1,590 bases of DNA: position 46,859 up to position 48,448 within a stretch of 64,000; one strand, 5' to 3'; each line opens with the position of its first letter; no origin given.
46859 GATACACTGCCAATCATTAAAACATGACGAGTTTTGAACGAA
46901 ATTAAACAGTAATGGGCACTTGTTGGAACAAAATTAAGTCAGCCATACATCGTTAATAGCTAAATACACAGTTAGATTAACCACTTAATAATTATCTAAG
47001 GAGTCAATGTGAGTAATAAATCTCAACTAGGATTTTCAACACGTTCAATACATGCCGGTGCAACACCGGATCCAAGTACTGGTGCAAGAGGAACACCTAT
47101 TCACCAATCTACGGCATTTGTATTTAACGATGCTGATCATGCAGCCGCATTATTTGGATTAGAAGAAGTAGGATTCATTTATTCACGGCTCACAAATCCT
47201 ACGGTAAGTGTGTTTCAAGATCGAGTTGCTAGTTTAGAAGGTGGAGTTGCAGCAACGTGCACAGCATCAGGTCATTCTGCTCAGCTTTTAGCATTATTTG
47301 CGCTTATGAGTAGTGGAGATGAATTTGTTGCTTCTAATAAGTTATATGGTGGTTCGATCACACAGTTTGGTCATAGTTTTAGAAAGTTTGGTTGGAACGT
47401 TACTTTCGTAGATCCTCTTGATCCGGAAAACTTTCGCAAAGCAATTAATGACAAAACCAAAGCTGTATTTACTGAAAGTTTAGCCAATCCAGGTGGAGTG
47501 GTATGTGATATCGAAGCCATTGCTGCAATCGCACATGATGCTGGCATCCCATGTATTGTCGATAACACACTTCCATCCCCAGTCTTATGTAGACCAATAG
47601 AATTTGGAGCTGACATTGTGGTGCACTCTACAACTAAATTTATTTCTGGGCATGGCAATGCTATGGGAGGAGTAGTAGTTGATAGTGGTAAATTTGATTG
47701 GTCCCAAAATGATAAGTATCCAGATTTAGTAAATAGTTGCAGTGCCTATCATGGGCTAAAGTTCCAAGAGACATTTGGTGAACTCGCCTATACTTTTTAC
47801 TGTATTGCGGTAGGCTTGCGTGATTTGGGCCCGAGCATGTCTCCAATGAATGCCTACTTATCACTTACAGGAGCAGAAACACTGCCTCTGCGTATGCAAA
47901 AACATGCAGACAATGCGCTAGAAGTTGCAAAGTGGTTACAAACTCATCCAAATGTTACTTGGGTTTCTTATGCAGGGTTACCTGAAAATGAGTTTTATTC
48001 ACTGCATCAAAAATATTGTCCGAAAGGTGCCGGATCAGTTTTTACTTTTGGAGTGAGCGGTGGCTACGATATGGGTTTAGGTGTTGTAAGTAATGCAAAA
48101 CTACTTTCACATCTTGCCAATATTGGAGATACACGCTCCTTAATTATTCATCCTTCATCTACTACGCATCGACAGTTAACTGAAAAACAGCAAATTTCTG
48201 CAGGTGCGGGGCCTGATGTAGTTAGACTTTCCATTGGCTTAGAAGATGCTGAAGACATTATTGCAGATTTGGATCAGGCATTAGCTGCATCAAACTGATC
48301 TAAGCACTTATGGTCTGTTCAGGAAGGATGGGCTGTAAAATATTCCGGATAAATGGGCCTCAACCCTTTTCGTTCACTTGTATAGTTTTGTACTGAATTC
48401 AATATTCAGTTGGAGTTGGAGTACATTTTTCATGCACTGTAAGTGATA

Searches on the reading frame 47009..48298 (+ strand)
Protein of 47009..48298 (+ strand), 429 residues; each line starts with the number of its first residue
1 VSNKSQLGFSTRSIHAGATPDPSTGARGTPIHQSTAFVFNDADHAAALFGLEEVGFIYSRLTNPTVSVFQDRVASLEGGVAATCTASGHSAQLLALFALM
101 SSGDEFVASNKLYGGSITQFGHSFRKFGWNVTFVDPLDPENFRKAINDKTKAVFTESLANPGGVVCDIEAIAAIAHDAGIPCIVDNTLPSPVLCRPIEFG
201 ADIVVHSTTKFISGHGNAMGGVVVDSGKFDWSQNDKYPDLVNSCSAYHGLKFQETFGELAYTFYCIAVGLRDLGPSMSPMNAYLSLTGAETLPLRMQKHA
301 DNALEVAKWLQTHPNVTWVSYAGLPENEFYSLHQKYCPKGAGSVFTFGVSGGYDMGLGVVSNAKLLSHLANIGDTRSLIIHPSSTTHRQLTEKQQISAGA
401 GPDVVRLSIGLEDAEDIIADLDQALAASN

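Call 6: search_protein_families(library=pfam, proteins=[window:47009-48298:+])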
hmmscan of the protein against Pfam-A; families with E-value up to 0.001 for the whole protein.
window:47009-48298:+ (429 aa): 6 families
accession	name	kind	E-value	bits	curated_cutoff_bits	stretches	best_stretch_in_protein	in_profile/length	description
PF01053.26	Cys_Met_Meta_PP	-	3.7e-128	427.8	27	1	11-425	2-380/381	Cys/Met metabolism PLP-dependent enzyme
PF01041.23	DegT_DnrJ_EryC1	-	1e-07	32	19.8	1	64-185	24-145/360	DegT/DnrJ/EryC1/StrS aminotransferase family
PF00266.25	Aminotran_5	-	3.6e-06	26.7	21.5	1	103-216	88-207/371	Aminotransferase class-V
PF00155.27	Aminotran_1_2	-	5.4e-06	26.3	19.7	1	72-185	50-185/361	Aminotransferase class I and II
PF01212.27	Beta_elim_lyase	-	0.00026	20.8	27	1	63-186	31-169/288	Beta-eliminating lyase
PF02347.22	GDC-P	-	0.00059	19.3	26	1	85-211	137-259/429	Glycine cleavage system P-protein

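Call 31: list_cluster_members(proteins=[P0004, P0007, P0010, window:41519-43327:-, window:47009-48298:+])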
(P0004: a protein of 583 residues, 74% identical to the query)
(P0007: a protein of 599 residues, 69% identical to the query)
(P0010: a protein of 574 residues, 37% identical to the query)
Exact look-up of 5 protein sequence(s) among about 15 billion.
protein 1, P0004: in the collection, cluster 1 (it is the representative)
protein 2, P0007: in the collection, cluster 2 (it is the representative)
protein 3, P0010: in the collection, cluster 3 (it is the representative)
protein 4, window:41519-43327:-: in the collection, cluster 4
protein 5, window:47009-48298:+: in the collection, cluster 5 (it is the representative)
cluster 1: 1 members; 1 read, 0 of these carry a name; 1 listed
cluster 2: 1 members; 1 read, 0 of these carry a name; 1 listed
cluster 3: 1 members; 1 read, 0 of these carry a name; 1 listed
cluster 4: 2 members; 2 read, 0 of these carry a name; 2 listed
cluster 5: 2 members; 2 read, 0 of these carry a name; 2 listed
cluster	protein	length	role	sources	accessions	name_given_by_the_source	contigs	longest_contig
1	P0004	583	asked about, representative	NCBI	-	-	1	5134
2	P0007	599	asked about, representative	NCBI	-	-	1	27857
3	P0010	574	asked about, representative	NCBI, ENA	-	-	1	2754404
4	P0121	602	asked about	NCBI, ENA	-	-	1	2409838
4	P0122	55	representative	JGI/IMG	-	-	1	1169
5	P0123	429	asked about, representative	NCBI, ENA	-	-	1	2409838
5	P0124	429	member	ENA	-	-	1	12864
